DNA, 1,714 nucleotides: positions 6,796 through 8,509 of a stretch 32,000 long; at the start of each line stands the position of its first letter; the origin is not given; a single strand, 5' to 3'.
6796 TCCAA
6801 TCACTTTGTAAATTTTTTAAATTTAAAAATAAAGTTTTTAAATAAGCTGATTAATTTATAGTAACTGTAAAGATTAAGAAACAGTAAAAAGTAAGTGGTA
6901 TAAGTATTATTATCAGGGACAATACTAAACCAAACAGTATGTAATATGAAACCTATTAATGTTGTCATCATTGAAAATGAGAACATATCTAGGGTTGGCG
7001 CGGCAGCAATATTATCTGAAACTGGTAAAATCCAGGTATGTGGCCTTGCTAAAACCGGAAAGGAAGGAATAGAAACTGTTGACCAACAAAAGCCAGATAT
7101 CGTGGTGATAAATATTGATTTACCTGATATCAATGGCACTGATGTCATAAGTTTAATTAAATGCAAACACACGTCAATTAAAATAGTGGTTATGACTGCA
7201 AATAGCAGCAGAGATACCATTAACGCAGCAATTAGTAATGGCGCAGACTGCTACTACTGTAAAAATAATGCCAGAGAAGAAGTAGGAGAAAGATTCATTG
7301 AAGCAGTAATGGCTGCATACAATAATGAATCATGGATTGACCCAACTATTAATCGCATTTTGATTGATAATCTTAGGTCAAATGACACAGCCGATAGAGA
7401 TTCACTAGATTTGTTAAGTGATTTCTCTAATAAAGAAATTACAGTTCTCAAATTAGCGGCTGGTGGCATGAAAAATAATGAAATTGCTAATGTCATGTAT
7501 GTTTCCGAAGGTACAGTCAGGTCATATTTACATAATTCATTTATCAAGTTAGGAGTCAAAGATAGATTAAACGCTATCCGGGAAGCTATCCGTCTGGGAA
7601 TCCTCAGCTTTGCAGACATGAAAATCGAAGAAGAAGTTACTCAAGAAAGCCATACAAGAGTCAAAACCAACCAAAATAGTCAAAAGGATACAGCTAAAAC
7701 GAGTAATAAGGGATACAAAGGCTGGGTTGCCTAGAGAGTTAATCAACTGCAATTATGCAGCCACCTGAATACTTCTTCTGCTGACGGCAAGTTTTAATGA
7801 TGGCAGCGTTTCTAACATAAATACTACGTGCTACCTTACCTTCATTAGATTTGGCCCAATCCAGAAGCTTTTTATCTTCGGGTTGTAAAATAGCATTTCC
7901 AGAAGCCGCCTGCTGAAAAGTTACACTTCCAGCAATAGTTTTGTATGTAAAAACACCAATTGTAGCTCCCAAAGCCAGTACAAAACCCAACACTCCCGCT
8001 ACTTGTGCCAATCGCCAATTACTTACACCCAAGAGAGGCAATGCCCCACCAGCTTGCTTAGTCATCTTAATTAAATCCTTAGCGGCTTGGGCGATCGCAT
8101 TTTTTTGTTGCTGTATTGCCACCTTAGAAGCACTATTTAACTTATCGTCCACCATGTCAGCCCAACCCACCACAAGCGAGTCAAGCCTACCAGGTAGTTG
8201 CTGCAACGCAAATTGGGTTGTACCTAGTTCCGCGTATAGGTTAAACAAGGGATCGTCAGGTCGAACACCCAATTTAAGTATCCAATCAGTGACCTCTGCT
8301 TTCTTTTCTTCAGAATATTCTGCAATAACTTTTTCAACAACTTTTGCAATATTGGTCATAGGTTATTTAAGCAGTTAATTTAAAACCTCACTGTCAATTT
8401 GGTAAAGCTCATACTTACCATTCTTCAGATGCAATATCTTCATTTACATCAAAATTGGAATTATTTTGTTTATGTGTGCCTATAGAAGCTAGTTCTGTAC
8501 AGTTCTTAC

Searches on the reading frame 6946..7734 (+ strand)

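Call 60: search_protein_families(library=pfam, proteins=[window:6946-7734:+], max_evalue=0.001)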
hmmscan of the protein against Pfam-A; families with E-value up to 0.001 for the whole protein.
window:6946-7734:+ (262 aa): 3 families
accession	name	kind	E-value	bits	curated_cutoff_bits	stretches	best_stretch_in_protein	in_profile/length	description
PF00072.30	Response_reg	-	1.9e-18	67.1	30.2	1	6-113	1-106/111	Response regulator receiver domain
PF00196.25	GerE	-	1.2e-13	50.9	23.5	1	160-214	3-57/57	Bacterial regulatory proteins, luxR family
PF08281.18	Sigma70_r4_2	-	0.00064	19.8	25.7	0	167-198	18-50/54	Sigma-70, region 4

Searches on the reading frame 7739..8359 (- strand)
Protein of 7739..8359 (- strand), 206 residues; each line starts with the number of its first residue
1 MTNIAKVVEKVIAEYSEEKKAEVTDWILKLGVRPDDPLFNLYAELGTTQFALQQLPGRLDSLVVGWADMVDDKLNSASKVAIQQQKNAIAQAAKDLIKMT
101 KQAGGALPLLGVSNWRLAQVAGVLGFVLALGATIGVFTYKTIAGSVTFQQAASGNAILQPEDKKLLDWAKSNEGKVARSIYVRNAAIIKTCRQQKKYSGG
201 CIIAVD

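Call 60: search_protein_families(library=pfam, proteins=[window:7739-8359:-], max_evalue=0.001)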
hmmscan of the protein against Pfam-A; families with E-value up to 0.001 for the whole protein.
window:7739-8359:- (206 aa): 1 family
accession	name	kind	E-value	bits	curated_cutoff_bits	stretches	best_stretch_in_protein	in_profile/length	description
PF20538.3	DUF6753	-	5.1e-28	98.5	27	1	6-194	8-189/217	Family of unknown function (DUF6753)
